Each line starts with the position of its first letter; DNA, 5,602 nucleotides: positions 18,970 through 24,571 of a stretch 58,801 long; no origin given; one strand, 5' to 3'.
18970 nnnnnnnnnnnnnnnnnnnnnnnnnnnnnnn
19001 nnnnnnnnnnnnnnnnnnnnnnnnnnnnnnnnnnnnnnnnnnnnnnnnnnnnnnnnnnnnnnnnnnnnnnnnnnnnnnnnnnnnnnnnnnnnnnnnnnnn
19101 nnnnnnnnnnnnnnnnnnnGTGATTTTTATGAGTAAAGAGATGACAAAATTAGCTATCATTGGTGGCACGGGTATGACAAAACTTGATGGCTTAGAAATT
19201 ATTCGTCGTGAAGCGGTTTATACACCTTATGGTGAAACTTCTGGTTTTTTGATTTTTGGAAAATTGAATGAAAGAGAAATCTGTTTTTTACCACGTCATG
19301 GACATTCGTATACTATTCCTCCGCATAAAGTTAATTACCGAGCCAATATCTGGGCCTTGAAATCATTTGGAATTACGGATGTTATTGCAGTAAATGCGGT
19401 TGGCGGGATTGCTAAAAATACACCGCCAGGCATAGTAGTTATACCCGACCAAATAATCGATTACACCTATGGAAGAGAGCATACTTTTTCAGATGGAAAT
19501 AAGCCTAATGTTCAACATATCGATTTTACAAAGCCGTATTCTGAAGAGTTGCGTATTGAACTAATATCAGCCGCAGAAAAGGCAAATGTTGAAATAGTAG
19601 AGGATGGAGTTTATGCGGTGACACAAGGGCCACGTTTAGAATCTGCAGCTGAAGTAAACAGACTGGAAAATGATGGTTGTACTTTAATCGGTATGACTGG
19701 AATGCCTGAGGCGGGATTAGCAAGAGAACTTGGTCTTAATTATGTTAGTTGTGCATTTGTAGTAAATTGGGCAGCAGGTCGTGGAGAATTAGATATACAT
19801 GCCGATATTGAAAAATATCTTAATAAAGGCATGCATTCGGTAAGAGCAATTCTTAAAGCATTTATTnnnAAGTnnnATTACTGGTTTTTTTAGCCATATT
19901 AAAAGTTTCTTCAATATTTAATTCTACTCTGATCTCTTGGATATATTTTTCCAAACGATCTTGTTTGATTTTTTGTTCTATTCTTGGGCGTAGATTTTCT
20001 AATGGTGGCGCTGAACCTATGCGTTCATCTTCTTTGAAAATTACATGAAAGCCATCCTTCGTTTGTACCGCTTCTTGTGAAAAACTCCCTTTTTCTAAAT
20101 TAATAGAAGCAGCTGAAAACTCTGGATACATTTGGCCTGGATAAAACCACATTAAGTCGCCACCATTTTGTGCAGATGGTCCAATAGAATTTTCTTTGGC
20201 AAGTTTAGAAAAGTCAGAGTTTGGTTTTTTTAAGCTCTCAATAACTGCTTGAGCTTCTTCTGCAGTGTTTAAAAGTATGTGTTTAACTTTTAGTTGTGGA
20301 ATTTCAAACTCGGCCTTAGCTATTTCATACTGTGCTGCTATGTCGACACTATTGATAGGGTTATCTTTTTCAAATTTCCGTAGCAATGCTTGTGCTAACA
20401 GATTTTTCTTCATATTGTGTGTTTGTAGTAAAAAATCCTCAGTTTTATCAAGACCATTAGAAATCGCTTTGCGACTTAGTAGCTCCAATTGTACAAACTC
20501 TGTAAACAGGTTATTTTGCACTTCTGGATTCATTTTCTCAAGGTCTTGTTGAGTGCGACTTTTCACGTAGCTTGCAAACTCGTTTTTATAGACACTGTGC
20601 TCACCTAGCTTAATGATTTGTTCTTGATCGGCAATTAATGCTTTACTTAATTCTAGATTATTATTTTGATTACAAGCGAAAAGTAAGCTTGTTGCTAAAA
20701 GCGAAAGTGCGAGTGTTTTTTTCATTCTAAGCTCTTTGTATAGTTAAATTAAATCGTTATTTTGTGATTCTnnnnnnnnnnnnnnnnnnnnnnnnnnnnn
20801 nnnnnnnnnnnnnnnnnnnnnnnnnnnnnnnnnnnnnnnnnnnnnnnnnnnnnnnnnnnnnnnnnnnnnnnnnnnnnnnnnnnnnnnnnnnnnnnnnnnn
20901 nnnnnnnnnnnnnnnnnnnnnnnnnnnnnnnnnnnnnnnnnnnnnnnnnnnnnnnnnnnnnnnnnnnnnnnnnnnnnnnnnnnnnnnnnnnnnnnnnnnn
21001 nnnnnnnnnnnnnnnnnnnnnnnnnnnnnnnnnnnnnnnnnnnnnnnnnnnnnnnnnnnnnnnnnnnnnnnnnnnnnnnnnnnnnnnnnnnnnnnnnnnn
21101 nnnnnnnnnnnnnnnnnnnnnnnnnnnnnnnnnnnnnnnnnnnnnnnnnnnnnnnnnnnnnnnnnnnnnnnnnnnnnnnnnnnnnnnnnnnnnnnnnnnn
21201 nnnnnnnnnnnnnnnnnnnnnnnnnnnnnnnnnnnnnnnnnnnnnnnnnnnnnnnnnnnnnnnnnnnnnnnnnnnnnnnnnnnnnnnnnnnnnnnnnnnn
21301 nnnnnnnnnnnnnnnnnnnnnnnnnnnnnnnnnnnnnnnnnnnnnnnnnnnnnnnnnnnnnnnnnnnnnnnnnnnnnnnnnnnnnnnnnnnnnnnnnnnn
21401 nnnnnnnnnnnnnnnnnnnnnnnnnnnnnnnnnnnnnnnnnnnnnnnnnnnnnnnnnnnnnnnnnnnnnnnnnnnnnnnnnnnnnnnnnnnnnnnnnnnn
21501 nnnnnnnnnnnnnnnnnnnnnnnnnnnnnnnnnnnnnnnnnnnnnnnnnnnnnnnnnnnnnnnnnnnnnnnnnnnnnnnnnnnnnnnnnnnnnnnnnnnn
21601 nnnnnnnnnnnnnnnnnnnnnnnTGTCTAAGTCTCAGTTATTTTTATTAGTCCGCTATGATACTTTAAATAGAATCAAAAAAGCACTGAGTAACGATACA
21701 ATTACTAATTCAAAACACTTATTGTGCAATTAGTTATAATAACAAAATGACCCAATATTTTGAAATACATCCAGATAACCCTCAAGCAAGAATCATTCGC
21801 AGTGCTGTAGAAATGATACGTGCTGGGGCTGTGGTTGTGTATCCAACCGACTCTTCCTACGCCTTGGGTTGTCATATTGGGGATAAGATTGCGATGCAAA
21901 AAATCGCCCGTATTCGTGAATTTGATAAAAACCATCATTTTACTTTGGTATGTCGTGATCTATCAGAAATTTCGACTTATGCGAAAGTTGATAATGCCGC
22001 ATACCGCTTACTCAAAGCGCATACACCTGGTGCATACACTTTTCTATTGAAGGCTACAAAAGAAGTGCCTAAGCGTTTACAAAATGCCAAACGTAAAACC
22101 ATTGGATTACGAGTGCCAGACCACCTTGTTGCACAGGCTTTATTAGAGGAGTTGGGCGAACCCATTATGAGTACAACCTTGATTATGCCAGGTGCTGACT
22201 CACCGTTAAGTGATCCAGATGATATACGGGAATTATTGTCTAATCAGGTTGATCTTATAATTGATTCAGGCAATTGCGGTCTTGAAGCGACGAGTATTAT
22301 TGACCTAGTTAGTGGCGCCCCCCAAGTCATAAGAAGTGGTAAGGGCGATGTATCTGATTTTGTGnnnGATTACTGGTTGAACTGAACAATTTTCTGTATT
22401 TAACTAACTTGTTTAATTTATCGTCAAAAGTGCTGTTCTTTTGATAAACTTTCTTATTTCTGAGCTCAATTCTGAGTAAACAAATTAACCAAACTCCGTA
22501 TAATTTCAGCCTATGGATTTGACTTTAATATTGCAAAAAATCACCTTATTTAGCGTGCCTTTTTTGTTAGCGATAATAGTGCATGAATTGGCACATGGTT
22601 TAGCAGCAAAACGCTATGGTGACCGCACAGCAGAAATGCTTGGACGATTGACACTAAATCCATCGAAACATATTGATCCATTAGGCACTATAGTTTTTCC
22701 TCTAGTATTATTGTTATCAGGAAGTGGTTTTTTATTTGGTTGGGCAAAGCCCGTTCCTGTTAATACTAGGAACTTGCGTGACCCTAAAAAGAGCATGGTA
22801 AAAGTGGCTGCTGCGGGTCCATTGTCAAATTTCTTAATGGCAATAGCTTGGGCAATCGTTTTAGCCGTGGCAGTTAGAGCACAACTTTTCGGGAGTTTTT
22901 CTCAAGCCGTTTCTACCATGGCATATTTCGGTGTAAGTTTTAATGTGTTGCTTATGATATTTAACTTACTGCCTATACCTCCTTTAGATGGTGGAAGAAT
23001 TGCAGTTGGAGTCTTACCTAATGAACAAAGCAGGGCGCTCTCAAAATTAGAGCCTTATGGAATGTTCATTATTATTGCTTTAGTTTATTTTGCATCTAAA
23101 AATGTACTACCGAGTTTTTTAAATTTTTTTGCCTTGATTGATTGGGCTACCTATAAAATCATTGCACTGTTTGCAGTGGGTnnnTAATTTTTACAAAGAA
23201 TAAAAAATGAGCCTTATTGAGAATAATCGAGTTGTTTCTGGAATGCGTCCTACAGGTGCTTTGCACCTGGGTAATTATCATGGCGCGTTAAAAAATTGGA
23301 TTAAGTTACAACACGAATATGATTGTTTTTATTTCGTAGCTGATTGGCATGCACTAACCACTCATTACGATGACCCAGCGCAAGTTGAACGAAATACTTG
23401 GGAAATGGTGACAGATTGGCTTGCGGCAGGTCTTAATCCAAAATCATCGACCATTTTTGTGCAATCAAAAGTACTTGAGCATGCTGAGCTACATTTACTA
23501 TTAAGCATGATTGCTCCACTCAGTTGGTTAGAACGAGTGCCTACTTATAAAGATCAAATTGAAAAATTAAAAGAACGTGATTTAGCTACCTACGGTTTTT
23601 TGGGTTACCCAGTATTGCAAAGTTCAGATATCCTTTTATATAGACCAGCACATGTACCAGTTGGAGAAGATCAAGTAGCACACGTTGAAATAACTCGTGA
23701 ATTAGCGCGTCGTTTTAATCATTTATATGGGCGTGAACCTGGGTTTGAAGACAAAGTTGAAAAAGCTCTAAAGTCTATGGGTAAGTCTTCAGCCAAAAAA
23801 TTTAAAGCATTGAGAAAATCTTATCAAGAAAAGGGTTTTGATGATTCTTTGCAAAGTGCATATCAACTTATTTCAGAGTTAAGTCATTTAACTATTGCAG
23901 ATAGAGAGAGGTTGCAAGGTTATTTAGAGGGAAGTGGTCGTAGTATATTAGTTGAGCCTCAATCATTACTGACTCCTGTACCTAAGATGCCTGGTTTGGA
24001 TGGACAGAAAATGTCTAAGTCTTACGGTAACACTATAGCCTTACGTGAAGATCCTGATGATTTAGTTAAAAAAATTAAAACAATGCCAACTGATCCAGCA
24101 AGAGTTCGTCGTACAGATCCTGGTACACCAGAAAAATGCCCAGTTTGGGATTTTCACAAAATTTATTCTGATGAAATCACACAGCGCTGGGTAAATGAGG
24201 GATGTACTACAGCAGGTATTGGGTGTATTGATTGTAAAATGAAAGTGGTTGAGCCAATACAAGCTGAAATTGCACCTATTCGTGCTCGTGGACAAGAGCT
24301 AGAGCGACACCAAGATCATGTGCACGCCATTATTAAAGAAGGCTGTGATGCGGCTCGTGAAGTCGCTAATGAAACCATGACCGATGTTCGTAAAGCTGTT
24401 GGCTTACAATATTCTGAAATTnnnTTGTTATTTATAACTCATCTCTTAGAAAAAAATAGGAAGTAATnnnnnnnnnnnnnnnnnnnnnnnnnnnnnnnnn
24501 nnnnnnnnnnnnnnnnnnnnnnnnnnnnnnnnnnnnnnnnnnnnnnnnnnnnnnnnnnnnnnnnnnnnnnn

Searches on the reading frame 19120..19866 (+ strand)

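Call 3: search_protein_families(library=pfam, proteins=[window:19120-19866:+], max_evalue=0.01)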
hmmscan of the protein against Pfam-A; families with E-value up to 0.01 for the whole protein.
window:19120-19866:+ (249 aa): 1 family
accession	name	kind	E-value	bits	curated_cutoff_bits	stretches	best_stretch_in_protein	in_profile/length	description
PF01048.26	PNP_UDP_1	-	2.2e-42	145.5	25.1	1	10-249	1-232/233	Phosphorylase superfamily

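Call 4: search_protein_families(library=ncbifam, proteins=[window:19120-19866:+], max_evalue=0.01)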
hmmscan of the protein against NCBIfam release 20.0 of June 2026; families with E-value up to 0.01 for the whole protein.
window:19120-19866:+ (249 aa): 11 families
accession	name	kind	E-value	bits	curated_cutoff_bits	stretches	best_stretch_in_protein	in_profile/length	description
NF006599.0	PRK09136.1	equivalog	1.4e-106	355.2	223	1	9-247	2-242/247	S-methyl-5'-thioinosine phosphorylase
TIGR01694.1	MTAP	equivalog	1.4e-75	253.8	274.85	1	11-248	2-237/240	S-methyl-5'-thioadenosine phosphorylase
NF006334.0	PRK08564.1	equivalog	2.4e-64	217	382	1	5-248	4-246/267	S-methyl-5'-thioadenosine phosphorylase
NF005876.0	PRK07823.1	equivalog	2.2e-63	213.9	306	1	6-246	3-239/267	S-methyl-5'-thioadenosine phosphorylase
NF006492.0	PRK08931.1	equivalog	2.9e-61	207.4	437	1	9-225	4-221/291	S-methyl-5'-thioadenosine phosphorylase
NF005657.0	PRK07432.1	equivalog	3.7e-42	144.4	453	1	9-218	4-214/291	S-methyl-5'-thioadenosine phosphorylase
TIGR01697.1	PNPH-PUNA-XAPA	subfamily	2.7e-27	95.7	197.1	1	41-249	40-246/247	inosine/guanosine/xanthosine phosphorylase family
NF006054.0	PRK08202.1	equivalog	1.3e-25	90.4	218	1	41-249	64-271/274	purine-nucleoside phosphorylase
TIGR01698.1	PUNP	equivalog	1.3e-23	83.7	302.6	1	43-249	42-244/245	purine-nucleoside phosphorylase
TIGR01700.1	PNPH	equivalog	4.9e-21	75.3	293.35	1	41-233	40-232/249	purine nucleoside phosphorylase I, inosine and guanosine-specific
TIGR01699.1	XAPA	equivalog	7.2e-11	42.1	370.9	1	41-226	40-223/248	xanthosine phosphorylase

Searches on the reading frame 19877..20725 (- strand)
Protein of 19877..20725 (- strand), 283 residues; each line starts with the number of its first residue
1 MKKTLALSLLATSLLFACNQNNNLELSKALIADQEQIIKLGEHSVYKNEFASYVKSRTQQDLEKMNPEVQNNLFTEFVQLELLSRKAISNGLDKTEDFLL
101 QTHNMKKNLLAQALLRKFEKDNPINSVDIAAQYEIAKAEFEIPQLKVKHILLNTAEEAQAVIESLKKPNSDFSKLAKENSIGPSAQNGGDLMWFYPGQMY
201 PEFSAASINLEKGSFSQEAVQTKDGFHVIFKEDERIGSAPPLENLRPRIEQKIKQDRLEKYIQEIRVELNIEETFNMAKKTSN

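Call 62: search_protein_families(library=pfam, proteins=[window:19877-20725:-], max_evalue=1e-8)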
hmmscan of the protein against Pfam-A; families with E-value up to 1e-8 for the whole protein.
window:19877-20725:- (283 aa): 2 families
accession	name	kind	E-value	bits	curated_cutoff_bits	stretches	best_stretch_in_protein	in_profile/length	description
PF00639.27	Rotamase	-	1.8e-15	58.1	21.7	1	154-229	18-93/97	PPIC-type PPIASE domain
PF13616.12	Rotamase_3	-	2e-14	54.6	22.5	1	144-229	15-110/116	PPIC-type PPIASE domain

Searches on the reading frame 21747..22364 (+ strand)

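Call 62: search_protein_families(library=pfam, proteins=[window:21747-22364:+], max_evalue=1e-8)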
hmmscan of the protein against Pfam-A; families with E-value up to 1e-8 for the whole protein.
window:21747-22364:+ (206 aa): 1 family
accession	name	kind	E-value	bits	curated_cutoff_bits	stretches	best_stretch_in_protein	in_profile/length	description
PF01300.24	Sua5_yciO_yrdC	-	1.1e-47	162.3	25.1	1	22-198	1-178/178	Telomere recombination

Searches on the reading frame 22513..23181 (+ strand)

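Call 62: search_protein_families(library=pfam, proteins=[window:22513-23181:+], max_evalue=1e-8)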
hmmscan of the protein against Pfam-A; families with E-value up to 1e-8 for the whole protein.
window:22513-23181:+ (223 aa): 1 family
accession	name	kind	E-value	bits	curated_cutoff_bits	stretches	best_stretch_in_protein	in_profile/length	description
PF02163.28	Peptidase_M50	-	9.1e-18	64.8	27.2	1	131-190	157-217/221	Peptidase family M50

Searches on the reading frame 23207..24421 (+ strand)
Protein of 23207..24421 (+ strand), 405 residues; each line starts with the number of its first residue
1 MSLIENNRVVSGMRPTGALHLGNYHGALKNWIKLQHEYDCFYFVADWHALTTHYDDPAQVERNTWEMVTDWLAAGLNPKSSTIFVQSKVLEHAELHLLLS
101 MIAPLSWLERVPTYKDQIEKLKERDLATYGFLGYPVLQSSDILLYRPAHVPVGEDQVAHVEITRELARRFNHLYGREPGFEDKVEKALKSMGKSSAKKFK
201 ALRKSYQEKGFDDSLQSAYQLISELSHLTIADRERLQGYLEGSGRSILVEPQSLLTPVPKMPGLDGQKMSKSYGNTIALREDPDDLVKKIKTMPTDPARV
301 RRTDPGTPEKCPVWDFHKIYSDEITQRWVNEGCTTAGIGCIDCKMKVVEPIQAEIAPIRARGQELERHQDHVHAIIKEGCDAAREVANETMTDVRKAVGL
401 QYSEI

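Call 62: search_protein_families(library=pfam, proteins=[window:23207-24421:+], max_evalue=1e-8)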
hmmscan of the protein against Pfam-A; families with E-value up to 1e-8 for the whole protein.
window:23207-24421:+ (405 aa): 1 family
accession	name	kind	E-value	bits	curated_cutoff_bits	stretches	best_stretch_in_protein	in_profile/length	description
PF00579.31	tRNA-synt_1b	-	2.7e-63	214.5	21.1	2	6-181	5-180/292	tRNA synthetases class I (W and Y)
